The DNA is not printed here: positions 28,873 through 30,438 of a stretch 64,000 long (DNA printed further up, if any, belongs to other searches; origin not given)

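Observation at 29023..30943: PilP-like periplasmic protein and a large bitopic partner in a locus that lacks a secretin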

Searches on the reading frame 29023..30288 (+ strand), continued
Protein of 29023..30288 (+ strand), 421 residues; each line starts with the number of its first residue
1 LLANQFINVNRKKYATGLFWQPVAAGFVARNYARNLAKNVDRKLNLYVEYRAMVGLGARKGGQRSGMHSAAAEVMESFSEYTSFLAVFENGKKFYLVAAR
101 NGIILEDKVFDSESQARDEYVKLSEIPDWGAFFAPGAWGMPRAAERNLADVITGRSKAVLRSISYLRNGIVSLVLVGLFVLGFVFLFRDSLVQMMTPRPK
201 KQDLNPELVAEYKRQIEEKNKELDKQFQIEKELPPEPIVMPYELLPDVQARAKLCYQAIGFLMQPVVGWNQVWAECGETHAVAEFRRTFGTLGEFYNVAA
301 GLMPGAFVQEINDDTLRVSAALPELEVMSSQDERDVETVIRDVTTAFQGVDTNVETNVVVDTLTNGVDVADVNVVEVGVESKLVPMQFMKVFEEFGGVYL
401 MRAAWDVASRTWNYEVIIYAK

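Call 46: search_protein_families(library=pfam, proteins=[L041:6409-7998:+, L041:7998-8456:+, L041:8457-9140:+, L041:9180-9872:+, L041:4541-5896:-, L041:3343-4560:-, L041:2023-3342:-, L041:1478-2002:-, L041:1023-1481:-, L022:8210-9895:+], max_evalue=0.1)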
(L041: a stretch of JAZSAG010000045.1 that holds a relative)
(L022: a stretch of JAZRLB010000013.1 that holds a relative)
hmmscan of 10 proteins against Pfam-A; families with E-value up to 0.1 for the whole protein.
L041:6409-7998:+ (529 aa): 21 families
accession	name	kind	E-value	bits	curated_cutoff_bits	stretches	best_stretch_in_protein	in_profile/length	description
PF13177.12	DNA_pol3_delta2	-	9.7e-46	156.1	27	1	32-190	2-159/161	DNA polymerase III, delta subunit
PF12169.13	DNA_pol3_gamma3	-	2.6e-31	108.8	24.4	1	245-388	1-142/143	DNA polymerase III subunits gamma and tau domain III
PF22608.2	DNAX_ATPase_lid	-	8.4e-17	61.1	27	1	197-243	3-49/49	DNA polymerase III clamp loader subunit, ATPase lid domain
PF00004.35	AAA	-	2.8e-12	47.6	21.2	1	53-185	2-125/131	ATPase family associated with various cellular activities (AAA)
PF12362.13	DUF3646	-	4.1e-09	37.1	30.2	1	423-528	2-114/114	DNA polymerase III gamma and tau subunits C terminal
PF13401.12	AAA_22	-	6.1e-07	30.2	27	1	52-173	8-127/130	AAA domain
PF13604.12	AAA_30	-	1.3e-06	28.8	27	1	51-166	20-122/191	AAA domain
PF13245.12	AAA_19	-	3.5e-05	24.4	25.1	1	42-166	4-123/134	AAA domain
PF07728.20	AAA_5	-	6.8e-05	23.3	22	1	53-161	3-95/139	AAA domain (dynein-related subfamily)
PF16193.11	AAA_assoc_2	-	0.0005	20.7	34.3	1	206-256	2-57/81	AAA C-terminal domain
PF05496.18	RuvB_N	-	0.00056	20.1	27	1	22-85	2-67/159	Holliday junction DNA helicase RuvB P-loop domain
PF06068.19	TIP49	-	0.0016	18.1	23.8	1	135-170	277-311/347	TIP49 P-loop domain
PF13191.12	AAA_16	-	0.002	19.1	32.6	1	29-122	2-99/167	AAA ATPase domain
PF13173.12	AAA_14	-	0.0043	17.5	27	1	51-159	4-88/129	AAA domain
PF04851.21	ResIII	-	0.0066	16.8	22.5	0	113-158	114-152/164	Type III restriction enzyme, res subunit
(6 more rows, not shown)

L041:7998-8456:+ (152 aa): 1 family
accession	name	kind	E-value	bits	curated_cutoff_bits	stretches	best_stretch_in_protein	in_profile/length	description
PF08805.16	PilS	-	0.0038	17.7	22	1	42-118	7-93/138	PilS N terminal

L041:8457-9140:+ (227 aa): 2 families
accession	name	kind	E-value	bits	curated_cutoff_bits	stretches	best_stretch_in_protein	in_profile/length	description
PF00691.25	OmpA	-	2.3e-12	47.6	27.2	1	129-212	7-92/98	OmpA family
PF05359.17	DUF748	-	0.052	12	50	1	129-174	888-933/1037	Domain of Unknown Function (DUF748)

L041:9180-9872:+ (230 aa): 7 families
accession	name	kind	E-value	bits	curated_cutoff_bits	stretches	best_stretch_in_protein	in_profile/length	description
PF03938.19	OmpH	-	3.4e-15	56.9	32.4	1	73-215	1-141/141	Outer membrane protein (OmpH-like)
PF10186.14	ATG14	-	0.027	14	33.2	1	83-170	61-139/347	Vacuolar sorting 38 and autophagy-related subunit 14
PF06810.17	Phage_scaffold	-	0.028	14.8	35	0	97-230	33-149/170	Phage capsid assembly scaffolding protein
PF02601.20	Exonuc_VII_L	-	0.038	13.9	35.9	1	83-168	140-261/315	Exonuclease VII, large subunit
PF12687.12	DUF3801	-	0.047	14.1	24.1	0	194-221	28-55/131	Protein of unknown function (DUF3801)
PF19745.5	FUT8_N_cat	-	0.06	12.6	27.6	1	33-222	13-189/499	Alpha-(1,6)-fucosyltransferase N- and catalytic domains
PF21927.1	McpB_HAMP_2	-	0.07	13.6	27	0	155-205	1-46/49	Methyl-accepting chemotaxis protein McpB, second HAMP domain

L041:4541-5896:- (451 aa): 0 families

L041:3343-4560:- (405 aa): 1 family
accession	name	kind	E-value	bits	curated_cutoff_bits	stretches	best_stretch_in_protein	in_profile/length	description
PF20921.3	DUF1846_C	-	0.072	13.3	27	0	6-64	74-132/153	Domain of unknown function DUF1846, C-terminal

L041:2023-3342:- (439 aa): 1 family
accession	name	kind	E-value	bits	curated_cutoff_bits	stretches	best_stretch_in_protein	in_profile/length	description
PF03120.22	DNA_ligase_OB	-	0.04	14.2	32.9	0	331-350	3-22/79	NAD-dependent DNA ligase OB-fold domain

L041:1478-2002:- (174 aa): 7 families
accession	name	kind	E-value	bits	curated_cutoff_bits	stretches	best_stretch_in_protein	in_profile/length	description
PF13717.11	Zn_ribbon_4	-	5.7e-07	29.8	30.3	1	1-32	1-36/36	zinc-ribbon domain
PF08592.16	Anthrone_oxy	-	0.0026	18.4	27.3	1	24-74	18-69/106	Anthrone oxygenase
PF11906.13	DUF3426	-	0.008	16.7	27.7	1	87-141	60-115/147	Protein of unknown function (DUF3426)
PF13719.11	Zn_ribbon_5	-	0.0098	16.1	29.3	1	1-33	1-37/37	zinc-ribbon domain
PF09788.14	Tmemb_55A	-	0.075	12.6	30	0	2-68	150-217/248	Transmembrane protein 55A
PF21349.2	RUBY_RBDX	-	0.097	12.6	26.5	0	23-39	2-18/30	Rubrerythrin, rubredoxin-like domain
PF05191.20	ADK_lid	-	0.099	13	26.6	0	4-28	3-28/36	Adenylate kinase, active site lid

L041:1023-1481:- (152 aa): 0 families

L022:8210-9895:+ (561 aa): 27 families (the best 25 are shown)
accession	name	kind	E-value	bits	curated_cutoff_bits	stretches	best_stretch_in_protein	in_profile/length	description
PF01926.29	MMR_HSR1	-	1.3e-46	157.8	21.9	2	120-234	1-113/113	50S ribosome-binding GTPase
PF02421.24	FeoB_N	-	5.8e-24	84.8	27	2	295-460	2-153/156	Ferrous iron transport protein B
PF14714.11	KH_dom-like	-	6.9e-15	55.5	27.3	1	475-552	3-79/81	KH-domain-like of EngA bacterial GTPase enzymes, C-terminal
PF00009.33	GTP_EFTU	-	8.8e-14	52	26.5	1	372-465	89-184/188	Elongation factor Tu GTP binding domain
PF00350.29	Dynamin_N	-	4.8e-11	43.4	27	1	296-320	1-25/168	Dynamin family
PF08477.19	Roc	-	1.3e-06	29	27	1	295-320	1-26/119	Ras of Complex, Roc, domain of DAPkinase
PF03193.22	RsgA_GTPase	-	2.1e-06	28.1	30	0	296-321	109-134/174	RsgA GTPase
PF03308.22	MeaB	-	5.3e-05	22.8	23.1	0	393-471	162-239/273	Methylmalonyl Co-A mutase-associated GTPase MeaB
PF13238.12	AAA_18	-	5.4e-05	24.1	29.4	0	121-242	1-109/128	AAA domain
PF13479.12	AAA_24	-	0.0002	21.7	27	0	293-323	2-29/195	AAA domain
PF00025.27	Arf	-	0.00021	21.2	22.3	0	109-236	5-126/174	ADP-ribosylation factor family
PF03266.21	NTPase_1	-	0.00031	21.1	23.9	0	295-347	1-53/168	NTPase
PF00071.28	Ras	-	0.00033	20.7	21.6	1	295-466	1-159/162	Ras family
PF04548.22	AIG1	-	0.00055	19.7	27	1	295-391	2-98/212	AIG1 family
PF13555.12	AAA_29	-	0.0031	17.7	27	0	121-139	25-43/61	P-loop containing region of AAA domain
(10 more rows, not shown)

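Call 48: find_encoding_contigs(protein=P0404, flank=10000, max_places=4)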
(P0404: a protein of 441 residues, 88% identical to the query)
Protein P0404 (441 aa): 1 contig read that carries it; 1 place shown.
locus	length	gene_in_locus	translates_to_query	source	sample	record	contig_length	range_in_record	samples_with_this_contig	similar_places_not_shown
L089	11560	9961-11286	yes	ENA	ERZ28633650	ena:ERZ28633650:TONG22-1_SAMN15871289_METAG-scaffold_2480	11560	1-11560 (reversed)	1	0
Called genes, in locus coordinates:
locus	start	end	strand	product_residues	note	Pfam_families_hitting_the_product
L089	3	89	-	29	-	?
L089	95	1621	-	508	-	PF02934:GatB_N, PF02637:GatB_Yqey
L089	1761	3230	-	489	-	PF01425:Amidase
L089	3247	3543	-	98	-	PF02686:GatC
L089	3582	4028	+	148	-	PF03652:RuvX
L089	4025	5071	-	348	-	PF01594:AI-2E_transport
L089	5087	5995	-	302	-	-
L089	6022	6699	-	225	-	PF02463:SMC_N (faint), PF00005:ABC_tran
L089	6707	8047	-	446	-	PF19295:SufBD_N, PF01458:SUFBD_core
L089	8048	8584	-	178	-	-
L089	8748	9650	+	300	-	PF10671:TcpQ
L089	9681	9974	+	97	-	-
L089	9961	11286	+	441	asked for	PF00263:Secretin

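Call 49: find_encoding_contigs(protein=P0447, flank=10000, max_places=4)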
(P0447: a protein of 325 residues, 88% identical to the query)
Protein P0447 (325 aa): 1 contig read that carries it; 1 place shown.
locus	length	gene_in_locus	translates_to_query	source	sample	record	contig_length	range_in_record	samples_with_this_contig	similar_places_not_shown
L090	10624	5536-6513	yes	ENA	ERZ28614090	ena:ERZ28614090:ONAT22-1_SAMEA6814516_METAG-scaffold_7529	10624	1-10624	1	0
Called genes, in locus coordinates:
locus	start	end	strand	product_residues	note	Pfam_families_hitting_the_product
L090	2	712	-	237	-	?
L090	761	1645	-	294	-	-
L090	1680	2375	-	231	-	PF02463:SMC_N, PF00005:ABC_tran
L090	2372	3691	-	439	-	PF19295:SufBD_N, PF01458:SUFBD_core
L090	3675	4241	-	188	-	-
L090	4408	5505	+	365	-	PF10671:TcpQ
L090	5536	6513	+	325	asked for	-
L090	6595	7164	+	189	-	PF00263:Secretin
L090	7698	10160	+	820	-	PF03797:Autotransporter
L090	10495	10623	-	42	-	?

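Call 54: list_cluster_members(proteins=[P0412, P0415, P0417, P0408, P0406, P0409, P0402, P0399, P0420, P0121])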
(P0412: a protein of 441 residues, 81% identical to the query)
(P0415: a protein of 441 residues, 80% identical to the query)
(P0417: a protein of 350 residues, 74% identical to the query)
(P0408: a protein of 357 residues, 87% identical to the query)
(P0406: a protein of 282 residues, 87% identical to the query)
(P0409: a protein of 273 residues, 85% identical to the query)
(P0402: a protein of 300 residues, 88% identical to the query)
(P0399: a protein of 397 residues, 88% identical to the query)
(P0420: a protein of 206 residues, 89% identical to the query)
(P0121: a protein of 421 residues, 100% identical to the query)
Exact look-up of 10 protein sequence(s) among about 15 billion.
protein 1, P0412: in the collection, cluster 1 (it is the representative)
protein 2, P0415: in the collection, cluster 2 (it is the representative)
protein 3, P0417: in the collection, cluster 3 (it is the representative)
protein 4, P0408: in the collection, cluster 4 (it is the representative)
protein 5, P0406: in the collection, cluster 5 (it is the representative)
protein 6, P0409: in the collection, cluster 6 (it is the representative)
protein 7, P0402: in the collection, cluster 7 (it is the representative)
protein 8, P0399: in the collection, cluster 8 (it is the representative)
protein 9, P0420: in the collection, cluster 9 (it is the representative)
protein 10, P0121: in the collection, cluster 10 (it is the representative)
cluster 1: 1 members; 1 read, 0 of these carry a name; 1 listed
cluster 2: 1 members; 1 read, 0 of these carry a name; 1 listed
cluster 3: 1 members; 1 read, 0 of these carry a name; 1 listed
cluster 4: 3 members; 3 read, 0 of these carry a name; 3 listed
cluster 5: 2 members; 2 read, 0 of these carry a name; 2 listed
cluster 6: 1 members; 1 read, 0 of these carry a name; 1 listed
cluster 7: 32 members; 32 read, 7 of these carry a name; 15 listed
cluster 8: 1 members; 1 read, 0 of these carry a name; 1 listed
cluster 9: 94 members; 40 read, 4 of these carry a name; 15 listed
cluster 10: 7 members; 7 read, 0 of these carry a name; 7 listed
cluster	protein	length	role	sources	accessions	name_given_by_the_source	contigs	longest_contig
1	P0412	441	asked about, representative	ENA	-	-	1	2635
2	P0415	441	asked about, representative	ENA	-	-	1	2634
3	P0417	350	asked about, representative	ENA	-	-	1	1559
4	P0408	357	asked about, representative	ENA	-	-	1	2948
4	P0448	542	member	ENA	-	-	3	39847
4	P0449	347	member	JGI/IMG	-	-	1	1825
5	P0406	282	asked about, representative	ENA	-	-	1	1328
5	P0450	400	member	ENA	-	-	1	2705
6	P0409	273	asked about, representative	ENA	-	-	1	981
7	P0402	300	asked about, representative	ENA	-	-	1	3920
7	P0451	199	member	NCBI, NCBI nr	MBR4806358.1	MAG: hypothetical protein IKZ64_00890, partial [Alphaproteobacteria bacterium] | hypothetical protein [Alphaproteobacteria bacterium]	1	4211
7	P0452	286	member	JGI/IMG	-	type IVB pilus formation R64 PilN family outer membrane protein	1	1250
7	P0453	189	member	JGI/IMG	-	type IVB pilus formation R64 PilN family outer membrane protein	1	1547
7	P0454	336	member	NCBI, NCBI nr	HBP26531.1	MAG TPA: hypothetical protein DD611_00875, partial [Alphaproteobacteria bacterium] | hypothetical protein [Alphaproteobacteria bacterium]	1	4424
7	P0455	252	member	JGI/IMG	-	type IVB pilus formation R64 PilN family outer membrane protein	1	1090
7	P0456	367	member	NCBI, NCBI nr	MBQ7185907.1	MAG: hypothetical protein IJR92_03835, partial [Alphaproteobacteria bacterium] | hypothetical protein [Alphaproteobacteria bacterium]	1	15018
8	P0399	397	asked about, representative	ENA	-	-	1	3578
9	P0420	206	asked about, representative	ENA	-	-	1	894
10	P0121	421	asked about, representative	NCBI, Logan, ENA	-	-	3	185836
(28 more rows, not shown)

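Call 55: find_encoding_contigs(protein=P0448, flank=10000, max_places=4)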
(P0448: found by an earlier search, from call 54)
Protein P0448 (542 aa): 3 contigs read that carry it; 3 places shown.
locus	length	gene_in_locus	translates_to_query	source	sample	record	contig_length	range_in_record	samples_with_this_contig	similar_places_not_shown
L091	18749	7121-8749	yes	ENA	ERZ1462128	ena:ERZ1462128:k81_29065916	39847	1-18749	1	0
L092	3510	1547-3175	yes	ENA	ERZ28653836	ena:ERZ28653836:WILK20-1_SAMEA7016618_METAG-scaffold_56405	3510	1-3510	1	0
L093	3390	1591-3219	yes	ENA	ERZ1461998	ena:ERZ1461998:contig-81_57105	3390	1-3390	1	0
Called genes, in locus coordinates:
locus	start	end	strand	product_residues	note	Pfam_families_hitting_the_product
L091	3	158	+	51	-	?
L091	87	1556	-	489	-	PF01425:Amidase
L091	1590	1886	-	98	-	PF02686:GatC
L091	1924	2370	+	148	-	PF03652:RuvX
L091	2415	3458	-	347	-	PF01594:AI-2E_transport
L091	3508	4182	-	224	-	PF02463:SMC_N (weak), PF00005:ABC_tran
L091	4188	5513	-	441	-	PF19295:SufBD_N, PF01458:SUFBD_core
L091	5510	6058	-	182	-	-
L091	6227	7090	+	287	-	PF10671:TcpQ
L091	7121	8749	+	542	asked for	PF00263:Secretin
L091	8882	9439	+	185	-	-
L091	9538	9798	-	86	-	-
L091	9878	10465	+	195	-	PF02660:G3P_acyltransf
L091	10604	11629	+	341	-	PF02481:DNA_processg_A, PF17782:WHD_DprA (faint)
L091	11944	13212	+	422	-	PF11638:DnaA_N, PF00308:Bac_DnaA, PF00004:AAA (weak), PF08299:Bac_DnaA_C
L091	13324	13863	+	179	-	-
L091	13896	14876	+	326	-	PF07661:MORN_2 (faint)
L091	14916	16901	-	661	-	PF02518:HATPase_c, PF00204:DNA_gyraseB, PF01751:Toprim, PF00986:DNA_gyraseB_C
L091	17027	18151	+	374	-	PF00226:DnaJ, PF01556:DnaJ_C, PF00684:DnaJ_CXXCXGXG, PF15777:Anti-TRAP (faint)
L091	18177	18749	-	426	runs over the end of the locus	PF05496:RuvB_N, PF06068:TIP49 (weak), PF00158:Sigma54_activat (faint), PF14532:Sigma54_activ_2 (weak), PF00004:AAA, PF07728:AAA_5, PF16193:AAA_assoc_2, PF12002:MgsA_C, +4 more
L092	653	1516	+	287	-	PF10671:TcpQ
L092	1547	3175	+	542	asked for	PF00263:Secretin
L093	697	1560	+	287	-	PF10671:TcpQ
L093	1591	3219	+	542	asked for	PF00263:Secretin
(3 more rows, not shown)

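Call 58: search_protein_families(library=ncbifam, proteins=[P0448, L091:6227-7090:+, L091:8882-9439:+, L041:7998-8456:+, L041:4541-5896:-, L041:3343-4560:-, L041:2023-3342:-], max_evalue=0.01)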
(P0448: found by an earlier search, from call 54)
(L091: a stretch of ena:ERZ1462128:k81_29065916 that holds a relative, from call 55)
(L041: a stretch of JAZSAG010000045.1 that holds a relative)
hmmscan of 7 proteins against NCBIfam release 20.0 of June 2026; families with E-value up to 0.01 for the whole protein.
P0448 (542 aa): 5 families
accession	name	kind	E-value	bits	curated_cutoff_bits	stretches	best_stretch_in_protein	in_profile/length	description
TIGR02520.1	pilus_B_mal_scr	equivalog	4e-73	246.7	287.65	3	334-520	323-511/513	PilN family type IVB pilus formation outer membrane protein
TIGR02519.1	pilus_MshL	equivalog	4.7e-27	94.7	250.2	1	224-523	3-290/290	pilus (MSHA type) biogenesis protein MshL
TIGR02516.1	type_III_yscC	equivalog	1.5e-07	30.3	238.45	1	256-489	234-423/463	type III secretion system outer membrane ring subunit SctC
NF011873.0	PRK15346.1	equivalog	0.00021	20.1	524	1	95-168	34-103/499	EscC/YscC/HrcC family type III secretion system outer membrane ring protein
TIGR02497.1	yscI_hrpB_dom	equivalog_domain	0.0063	16.4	23.45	0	127-145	12-30/39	type III secretion system inner rod subunit SctI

L091:6227-7090:+ (287 aa): 0 families

L091:8882-9439:+ (185 aa): 0 families

L041:7998-8456:+ (152 aa): 0 families

L041:4541-5896:- (451 aa): 0 families

L041:3343-4560:- (405 aa): 0 families

L041:2023-3342:- (439 aa): 0 families
